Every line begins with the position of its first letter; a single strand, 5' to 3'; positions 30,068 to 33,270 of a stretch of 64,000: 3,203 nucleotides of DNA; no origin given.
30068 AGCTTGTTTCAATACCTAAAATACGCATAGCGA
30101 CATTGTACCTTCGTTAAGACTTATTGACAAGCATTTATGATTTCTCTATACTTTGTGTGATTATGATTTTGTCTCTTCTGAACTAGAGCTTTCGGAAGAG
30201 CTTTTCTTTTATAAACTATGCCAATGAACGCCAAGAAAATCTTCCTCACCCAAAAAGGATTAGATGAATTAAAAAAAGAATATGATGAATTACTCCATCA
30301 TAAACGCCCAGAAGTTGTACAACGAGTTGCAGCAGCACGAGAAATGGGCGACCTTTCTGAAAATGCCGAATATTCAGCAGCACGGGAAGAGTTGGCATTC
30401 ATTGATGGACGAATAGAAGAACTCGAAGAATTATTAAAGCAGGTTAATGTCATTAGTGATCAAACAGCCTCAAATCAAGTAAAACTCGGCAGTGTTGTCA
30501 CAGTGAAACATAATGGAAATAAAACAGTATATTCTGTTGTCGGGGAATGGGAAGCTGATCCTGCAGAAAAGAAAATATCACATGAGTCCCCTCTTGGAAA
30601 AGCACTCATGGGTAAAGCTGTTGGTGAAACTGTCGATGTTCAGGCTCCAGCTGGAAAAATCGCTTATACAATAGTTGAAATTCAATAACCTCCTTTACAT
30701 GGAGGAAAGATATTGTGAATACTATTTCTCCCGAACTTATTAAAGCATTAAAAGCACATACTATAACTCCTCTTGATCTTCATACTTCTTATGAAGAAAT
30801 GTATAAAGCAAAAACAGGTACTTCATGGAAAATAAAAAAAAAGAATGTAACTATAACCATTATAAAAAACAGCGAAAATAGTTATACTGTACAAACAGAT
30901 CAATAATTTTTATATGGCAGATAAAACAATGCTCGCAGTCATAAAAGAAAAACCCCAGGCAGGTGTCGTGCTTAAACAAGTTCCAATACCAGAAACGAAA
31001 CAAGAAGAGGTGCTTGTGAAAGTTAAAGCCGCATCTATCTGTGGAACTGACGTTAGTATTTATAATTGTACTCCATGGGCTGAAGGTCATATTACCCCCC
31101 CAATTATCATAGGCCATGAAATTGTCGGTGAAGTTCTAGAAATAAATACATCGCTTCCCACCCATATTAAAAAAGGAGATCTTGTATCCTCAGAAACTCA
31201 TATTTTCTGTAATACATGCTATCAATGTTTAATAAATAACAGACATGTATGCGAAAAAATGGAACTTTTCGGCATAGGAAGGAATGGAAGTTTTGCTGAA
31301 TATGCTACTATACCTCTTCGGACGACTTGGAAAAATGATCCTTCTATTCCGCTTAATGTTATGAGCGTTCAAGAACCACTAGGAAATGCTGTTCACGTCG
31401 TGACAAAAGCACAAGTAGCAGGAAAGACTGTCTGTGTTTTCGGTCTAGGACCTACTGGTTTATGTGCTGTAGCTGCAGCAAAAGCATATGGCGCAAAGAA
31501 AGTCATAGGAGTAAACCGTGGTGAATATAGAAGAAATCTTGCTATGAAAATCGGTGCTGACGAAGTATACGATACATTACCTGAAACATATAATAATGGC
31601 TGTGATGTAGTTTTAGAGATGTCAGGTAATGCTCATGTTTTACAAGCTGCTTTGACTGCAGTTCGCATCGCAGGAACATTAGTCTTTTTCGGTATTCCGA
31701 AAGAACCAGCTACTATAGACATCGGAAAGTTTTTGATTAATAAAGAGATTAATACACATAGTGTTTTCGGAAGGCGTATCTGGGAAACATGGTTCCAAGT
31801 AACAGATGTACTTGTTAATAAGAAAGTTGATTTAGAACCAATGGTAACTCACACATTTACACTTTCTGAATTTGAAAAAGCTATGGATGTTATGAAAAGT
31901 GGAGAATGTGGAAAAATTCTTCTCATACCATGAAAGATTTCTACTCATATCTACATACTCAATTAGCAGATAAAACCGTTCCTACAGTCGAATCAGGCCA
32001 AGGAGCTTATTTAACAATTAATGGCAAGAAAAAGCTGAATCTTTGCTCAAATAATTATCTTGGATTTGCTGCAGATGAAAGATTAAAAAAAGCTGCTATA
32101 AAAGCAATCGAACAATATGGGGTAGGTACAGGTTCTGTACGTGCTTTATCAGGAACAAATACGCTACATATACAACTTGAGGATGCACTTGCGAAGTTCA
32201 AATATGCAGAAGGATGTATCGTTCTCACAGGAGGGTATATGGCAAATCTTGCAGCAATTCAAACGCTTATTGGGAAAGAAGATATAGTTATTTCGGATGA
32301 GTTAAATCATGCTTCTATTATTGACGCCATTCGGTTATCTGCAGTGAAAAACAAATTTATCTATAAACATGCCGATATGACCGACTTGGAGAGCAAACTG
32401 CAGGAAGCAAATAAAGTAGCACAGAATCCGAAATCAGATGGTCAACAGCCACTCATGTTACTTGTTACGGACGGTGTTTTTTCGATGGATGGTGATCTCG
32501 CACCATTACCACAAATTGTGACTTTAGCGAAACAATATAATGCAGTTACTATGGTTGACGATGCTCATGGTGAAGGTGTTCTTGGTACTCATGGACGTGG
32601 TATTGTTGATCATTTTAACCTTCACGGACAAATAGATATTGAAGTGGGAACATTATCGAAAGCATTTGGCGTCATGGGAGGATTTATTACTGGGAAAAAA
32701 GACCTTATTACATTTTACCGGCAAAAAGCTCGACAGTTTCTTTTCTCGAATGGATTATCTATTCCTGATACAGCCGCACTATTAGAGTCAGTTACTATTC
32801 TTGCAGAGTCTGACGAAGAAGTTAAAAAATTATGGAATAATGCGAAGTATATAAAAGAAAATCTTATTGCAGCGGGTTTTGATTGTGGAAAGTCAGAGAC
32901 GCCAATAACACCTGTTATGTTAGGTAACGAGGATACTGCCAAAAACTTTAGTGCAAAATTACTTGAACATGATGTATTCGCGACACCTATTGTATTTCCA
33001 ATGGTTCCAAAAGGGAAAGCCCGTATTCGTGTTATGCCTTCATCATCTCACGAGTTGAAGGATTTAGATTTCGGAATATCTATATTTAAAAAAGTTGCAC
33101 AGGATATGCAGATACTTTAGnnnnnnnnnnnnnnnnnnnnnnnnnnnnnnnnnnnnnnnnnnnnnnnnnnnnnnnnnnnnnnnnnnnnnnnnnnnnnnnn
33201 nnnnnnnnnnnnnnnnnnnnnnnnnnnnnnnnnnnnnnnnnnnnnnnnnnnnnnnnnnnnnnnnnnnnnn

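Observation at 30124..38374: Eight tightly linked genes (possibly one operon) coupling threonine cleavage, two-subunit ATP-citrate lyase and a LeuA-family acetyl-CoA condensing enzyme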

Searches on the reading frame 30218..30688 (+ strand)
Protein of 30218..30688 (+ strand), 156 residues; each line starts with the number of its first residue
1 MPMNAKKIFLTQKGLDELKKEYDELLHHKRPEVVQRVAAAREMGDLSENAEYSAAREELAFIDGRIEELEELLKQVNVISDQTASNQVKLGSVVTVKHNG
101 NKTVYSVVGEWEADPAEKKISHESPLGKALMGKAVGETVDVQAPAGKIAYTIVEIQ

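Call 3: search_protein_families(library=pfam, proteins=[window:30218-30688:+], max_evalue=0.01)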
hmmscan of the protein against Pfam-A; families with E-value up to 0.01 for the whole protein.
window:30218-30688:+ (156 aa): 2 families
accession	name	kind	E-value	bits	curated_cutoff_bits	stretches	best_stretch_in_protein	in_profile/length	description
PF03449.20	GreA_GreB_N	-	1.1e-26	93.2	24.5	1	8-78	1-71/71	Transcription elongation factor, N-terminal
PF01272.25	GreA_GreB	-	3.5e-26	91.4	26.9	1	85-155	3-75/77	Transcription elongation factor, GreA/GreB, C-term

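Call 4: search_protein_families(library=ncbifam, proteins=[window:30218-30688:+], max_evalue=0.001)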
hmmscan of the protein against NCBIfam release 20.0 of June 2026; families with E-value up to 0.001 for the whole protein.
window:30218-30688:+ (156 aa): 13 families
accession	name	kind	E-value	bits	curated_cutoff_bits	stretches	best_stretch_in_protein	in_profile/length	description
NF001263.0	PRK00226.1-4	equivalog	2.8e-55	186.6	145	1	3-156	2-158/160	transcription elongation factor GreA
TIGR01462.1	greA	subfamily_domain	1.9e-50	170.9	139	1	10-156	2-151/151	transcription elongation factor GreA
NF001261.0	PRK00226.1-2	equivalog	4.7e-47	159.8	167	1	6-156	2-155/157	transcription elongation factor GreA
NF001264.0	PRK00226.1-5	equivalog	7.6e-42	142.8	180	1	6-156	2-156/158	transcription elongation factor GreA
NF001260.0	PRK00226.1-1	equivalog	2.2e-38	131.4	234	1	4-155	2-156/160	transcription elongation factor GreA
NF002506.1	PRK01885.1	equivalog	3.6e-35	120.9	188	1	7-156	2-153/156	transcription elongation factor GreB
TIGR01461.1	greB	equivalog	3.2e-31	108.1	171.05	1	7-155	2-152/156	transcription elongation factor GreB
NF011309.0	PRK14720.1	equivalog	4.7e-30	104.4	714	1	6-156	748-901/906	transcription elongation factor GreA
NF001262.0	PRK00226.1-3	equivalog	6.9e-30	103.9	161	1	4-152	3-156/165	transcription elongation factor GreA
NF004969.0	PRK06330.1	equivalog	1.5e-20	73.5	697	1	7-148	566-709/718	transcript cleavage factor/unknown domain fusion protein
NF004548.0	PRK05892.1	equivalog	9e-18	64.7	126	1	10-155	8-154/158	nucleoside diphosphate kinase regulator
NF004973.0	PRK06342.1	equivalog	7.1e-17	61.6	159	1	9-143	30-151/160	transcription elongation factor GreA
NF004396.0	PRK05753.1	equivalog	2.7e-09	36.9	109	1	65-148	31-117/137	nucleoside diphosphate kinase regulator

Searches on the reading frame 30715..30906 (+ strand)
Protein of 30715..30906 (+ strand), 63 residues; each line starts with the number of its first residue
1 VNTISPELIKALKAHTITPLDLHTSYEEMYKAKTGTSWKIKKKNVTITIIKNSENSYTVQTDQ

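Call 3: search_protein_families(library=pfam, proteins=[window:30715-30906:+], max_evalue=0.01)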
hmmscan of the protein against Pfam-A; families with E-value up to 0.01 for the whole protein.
window:30715-30906:+ (63 aa): 0 families

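Call 4: search_protein_families(library=ncbifam, proteins=[window:30715-30906:+], max_evalue=0.001)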
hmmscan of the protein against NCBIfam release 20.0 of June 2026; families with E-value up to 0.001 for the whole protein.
window:30715-30906:+ (63 aa): 0 families

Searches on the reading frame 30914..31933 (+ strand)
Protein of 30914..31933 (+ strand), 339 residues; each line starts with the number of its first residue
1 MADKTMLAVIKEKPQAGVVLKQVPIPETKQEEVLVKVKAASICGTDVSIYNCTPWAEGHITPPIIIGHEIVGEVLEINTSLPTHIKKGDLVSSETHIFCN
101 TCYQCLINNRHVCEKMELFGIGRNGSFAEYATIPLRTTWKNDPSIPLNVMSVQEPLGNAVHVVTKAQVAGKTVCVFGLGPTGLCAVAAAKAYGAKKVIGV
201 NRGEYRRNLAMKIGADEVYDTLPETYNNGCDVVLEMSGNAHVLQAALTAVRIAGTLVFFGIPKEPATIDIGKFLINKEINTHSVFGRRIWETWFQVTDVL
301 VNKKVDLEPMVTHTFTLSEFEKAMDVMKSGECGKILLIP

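Call 3: search_protein_families(library=pfam, proteins=[window:30914-31933:+], max_evalue=0.01)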
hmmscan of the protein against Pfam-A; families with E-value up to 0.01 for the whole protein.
window:30914-31933:+ (339 aa): 5 families
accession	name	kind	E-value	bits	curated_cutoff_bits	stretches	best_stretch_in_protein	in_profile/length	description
PF00107.32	ADH_zinc_N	-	7.5e-24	84.6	31.8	1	180-300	1-127/129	Zinc-binding dehydrogenase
PF08240.17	ADH_N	-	1.5e-23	83.4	23.5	1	30-140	2-101/104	Alcohol dehydrogenase GroES-like domain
PF16912.11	Glu_dehyd_C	-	2.2e-10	40.8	34.9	1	158-326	19-200/211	Glucose dehydrogenase C-terminus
PF13602.12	ADH_zinc_N_2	-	1.6e-05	26.3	27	1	213-336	1-133/134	Zinc-binding dehydrogenase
PF02826.25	2-Hacid_dh_C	-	0.0057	16.5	25.1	1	165-215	31-80/178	D-isomer specific 2-hydroxyacid dehydrogenase, NAD binding domain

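Call 4: search_protein_families(library=ncbifam, proteins=[window:30914-31933:+], max_evalue=0.001)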
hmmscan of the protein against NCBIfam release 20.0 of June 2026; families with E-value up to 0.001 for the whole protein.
window:30914-31933:+ (339 aa): 21 families
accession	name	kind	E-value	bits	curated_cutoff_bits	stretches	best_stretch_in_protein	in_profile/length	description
TIGR00692.1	tdh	equivalog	4.6e-104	348.1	458.35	1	8-338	1-339/340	L-threonine 3-dehydrogenase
NF003808.0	PRK05396.1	equivalog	1.1e-102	343.5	380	1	6-337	1-338/341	L-threonine 3-dehydrogenase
NF041097.1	keto_inos_dh_IolM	equivalog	3.2e-52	177.5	450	1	18-338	40-388/389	scyllo-inosose 3-dehydrogenase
NF007489.0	PRK10083.1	equivalog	2.5e-44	151.7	376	1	6-337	1-335/339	Zn-dependent oxidoreductase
NF007375.0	PRK09880.1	equivalog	5.8e-44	150.3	469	1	4-327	4-330/344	L-idonate 5-dehydrogenase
NF010344.0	PRK13771.1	subfamily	1.5e-35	122.8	349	1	6-337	1-331/334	putative alcohol dehydrogenase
NF007642.0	PRK10309.1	equivalog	5.3e-30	104.8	550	1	14-337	8-344/347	galactitol-1-phosphate 5-dehydrogenase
NF041172.1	AcrlCoa_red_Thmprot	equivalog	1.6e-29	102.9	500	1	6-337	1-332/334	acryloyl-CoA reductase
TIGR03366.1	HpnZ_proposed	hypoth_equivalog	1.5e-27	96.6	328.1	1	27-265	2-260/315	putative phosphonate catabolism associated alcohol dehydrogenase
TIGR03451.1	mycoS_dep_FDH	equivalog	4.7e-26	91.4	512.9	2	156-332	165-351/358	S-(hydroxymethyl)mycothiol dehydrogenase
TIGR03989.1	Rxyl_3153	subfamily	1e-25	90.8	440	2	124-331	138-362/370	NDMA-dependent alcohol dehydrogenase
NF047908.1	AldhRedAhr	equivalog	4.6e-23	81.6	470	1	14-332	12-327/335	NADPH-dependent aldehyde reductase Ahr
TIGR02818.1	adh_III_F_hyde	equivalog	2.5e-21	76.2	543.95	2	127-332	140-361/368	S-(hydroxymethyl)glutathione dehydrogenase/class III alcohol dehydrogenase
NF006940.0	PRK09422.1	equivalog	1.1e-19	70.6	344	1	8-330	4-325/338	alcohol dehydrogenase AdhP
TIGR02822.1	adh_fam_2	subfamily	1.6e-17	63.6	283.5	1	20-330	19-320/329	zinc-binding alcohol dehydrogenase family protein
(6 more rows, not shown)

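Call 67: search_solved_structures(query=window:30914-31933:+, max_evalue=1e-30)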
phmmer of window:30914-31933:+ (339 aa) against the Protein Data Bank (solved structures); distinct sequences matched with E-value up to 1e-30: 8.
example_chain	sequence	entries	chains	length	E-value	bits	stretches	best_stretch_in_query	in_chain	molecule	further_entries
2d8a_A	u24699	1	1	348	1.1e-84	287.8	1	4-337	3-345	Probable L-threonine 3-dehydrogenase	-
2dfv_A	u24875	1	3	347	1.6e-84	287.3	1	5-337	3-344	Probable L-threonine 3-dehydrogenase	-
3gfb_A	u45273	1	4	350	4.9e-83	282.4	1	3-339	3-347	L-threonine 3-dehydrogenase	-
2dq4_A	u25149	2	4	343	2.4e-70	240.7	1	7-339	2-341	L-threonine 3-dehydrogenase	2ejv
5kia_A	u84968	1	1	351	2.8e-62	214.2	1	8-337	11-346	L-threonine 3-dehydrogenase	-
4ilk_A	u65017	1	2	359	1.3e-33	119.9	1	6-337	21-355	Starvation sensing protein rspB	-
1e3j_A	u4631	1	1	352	5e-33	118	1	15-326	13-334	NADP(H)-DEPENDENT KETOSE REDUCTASE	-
4ej6_A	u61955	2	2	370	1.2e-31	113.5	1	6-339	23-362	Putative zinc-binding dehydrogenase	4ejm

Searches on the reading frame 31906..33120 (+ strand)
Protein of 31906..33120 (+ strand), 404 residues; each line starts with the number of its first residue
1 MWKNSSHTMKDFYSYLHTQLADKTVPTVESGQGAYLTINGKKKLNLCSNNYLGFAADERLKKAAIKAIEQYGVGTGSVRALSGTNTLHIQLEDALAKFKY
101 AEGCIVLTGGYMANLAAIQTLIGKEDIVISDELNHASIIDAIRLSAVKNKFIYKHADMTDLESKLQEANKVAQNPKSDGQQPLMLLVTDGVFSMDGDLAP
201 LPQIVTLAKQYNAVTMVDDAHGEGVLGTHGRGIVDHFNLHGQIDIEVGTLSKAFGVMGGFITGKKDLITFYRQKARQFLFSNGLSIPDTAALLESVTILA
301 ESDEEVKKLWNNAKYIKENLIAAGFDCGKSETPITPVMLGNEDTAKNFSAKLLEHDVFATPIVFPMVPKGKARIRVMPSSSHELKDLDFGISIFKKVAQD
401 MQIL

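Call 3: search_protein_families(library=pfam, proteins=[window:31906-33120:+], max_evalue=0.01)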
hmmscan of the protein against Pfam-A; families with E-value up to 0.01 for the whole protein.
window:31906-33120:+ (404 aa): 5 families
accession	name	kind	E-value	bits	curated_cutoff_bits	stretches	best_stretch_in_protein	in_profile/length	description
PF00155.27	Aminotran_1_2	-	1.5e-58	199.1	19.7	1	41-379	1-348/361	Aminotransferase class I and II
PF01276.26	OKR_DC_1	-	0.00011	21.5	27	1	98-222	79-207/417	Orn/Lys/Arg decarboxylase, major domain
PF01053.26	Cys_Met_Meta_PP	-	0.00062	18.9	27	1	85-225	51-180/381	Cys/Met metabolism PLP-dependent enzyme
PF01212.27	Beta_elim_lyase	-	0.0055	16.5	27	0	87-274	33-221/288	Beta-eliminating lyase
PF00266.25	Aminotran_5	-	0.0085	15.5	21.5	0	100-220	57-177/371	Aminotransferase class-V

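Call 4: search_protein_families(library=ncbifam, proteins=[window:31906-33120:+], max_evalue=0.001)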
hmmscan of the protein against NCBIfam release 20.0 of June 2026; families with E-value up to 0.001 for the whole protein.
window:31906-33120:+ (404 aa): 15 families
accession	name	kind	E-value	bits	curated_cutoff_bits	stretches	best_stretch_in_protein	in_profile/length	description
TIGR01825.1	gly_Cac_T_rel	subfamily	6.9e-152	505.6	535.4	1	23-404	15-385/385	BioF/Kbl family PLP-dependent acyltransferase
NF005394.0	PRK06939.1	equivalog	3e-138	460.9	460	1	17-403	17-396/397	glycine C-acetyltransferase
TIGR00858.1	bioF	equivalog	3.6e-112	374.7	426.45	1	27-389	7-359/365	8-amino-7-oxononanoate synthase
TIGR01822.1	2am3keto_CoA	equivalog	2.5e-107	359.2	493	1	28-403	24-392/393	glycine C-acetyltransferase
NF047600.1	SerpalmtaseCFB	equivalog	1.4e-100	336.7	640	1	27-403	29-394/395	serine palmitoyltransferase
TIGR01821.1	5aminolev_synth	equivalog_domain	1.5e-83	281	338.55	1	41-402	44-398/402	5-aminolevulinate synthase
NF047599.1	SerpalmtaseBetaP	equivalog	1.2e-81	274.5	500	1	37-401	39-393/394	serine palmitoyltransferase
NF047603.1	SerpalmtaseAlphaP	equivalog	2e-60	204.6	670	1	37-399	41-394/399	serine palmitoyltransferase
NF005526.0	PRK07179.1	equivalog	7.1e-51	173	428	1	5-402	14-400/407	alpha-hydroxyketone-type quorum-sensing autoinducer synthase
NF005697.0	PRK07505.1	subfamily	8.4e-46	156.4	342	1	29-398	36-399/405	hypothetical protein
NF004608.1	PRK05937.1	equivalog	1.1e-32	113.3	399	1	44-320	5-279/366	8-amino-7-oxononanoate synthase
NF041364.1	GntC_guanitoxin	equivalog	3e-06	26.4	415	1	202-361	157-323/356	guanitoxin biosynthesis PLP-dependent (S)-gamma-hydroxy-L-arginine cyclodehydratase GntC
NF000586.1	PRK00011.1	subfamily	4.4e-06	25.7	335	1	93-332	72-304/404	serine hydroxymethyltransferase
NF006810.0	PRK09331.1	subfamily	0.00011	21.1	301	1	91-233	70-211/397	Sep-tRNA:Cys-tRNA synthetase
NF002878.0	PRK03321.1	subfamily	0.00017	20.5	374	1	246-360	210-321/352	histidinol-phosphate transaminase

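Call 68: search_solved_structures(query=window:31930-33120:+, max_evalue=1e-60)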
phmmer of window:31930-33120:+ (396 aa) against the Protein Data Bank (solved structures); distinct sequences matched with E-value up to 1e-60: 11.
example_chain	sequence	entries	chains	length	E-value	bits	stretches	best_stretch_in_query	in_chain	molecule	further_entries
7poa_A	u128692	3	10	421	1.2e-93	317.3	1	20-394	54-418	8-amino-7-oxononanoate synthase/2-amino-3-ketobutyrate coenzyme A ligase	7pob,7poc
8s1y_A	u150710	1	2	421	4.3e-93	315.5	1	20-394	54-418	8-amino-7-oxononanoate synthase/2-amino-3-ketobutyrate coenzyme A ligase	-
7v58_A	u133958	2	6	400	4.2e-80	272.7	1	23-396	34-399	2-amino-3-ketobutyrate coenzyme A ligase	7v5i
3tqx_A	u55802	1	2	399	9.3e-79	268.3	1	19-392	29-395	2-amino-3-ketobutyrate coenzyme A ligase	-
1fc4_A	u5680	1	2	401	4.5e-76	259.5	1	20-394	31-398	2-AMINO-3-KETOBUTYRATE CONENZYME A LIGASE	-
3a2b_A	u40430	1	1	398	6.7e-76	258.9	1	20-391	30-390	Serine palmitoyltransferase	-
8guh_A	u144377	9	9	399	6.8e-76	258.9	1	20-391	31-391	Serine palmitoyltransferase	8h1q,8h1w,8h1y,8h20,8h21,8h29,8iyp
7bxp_A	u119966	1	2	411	2.4e-72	247.2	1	20-393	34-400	2-amino-3-ketobutyrate coenzyme A ligase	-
7bxq_A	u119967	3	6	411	1.6e-71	244.5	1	20-393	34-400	2-amino-3-ketobutyrate coenzyme A ligase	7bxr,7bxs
7u7h_A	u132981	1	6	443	1.6e-67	231.3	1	4-391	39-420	7-keto-8-aminopelargonate synthetase-like enzyme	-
28eh_A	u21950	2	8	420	6.4e-61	209.6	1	17-392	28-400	Cysteate-C-fatty acyltransferase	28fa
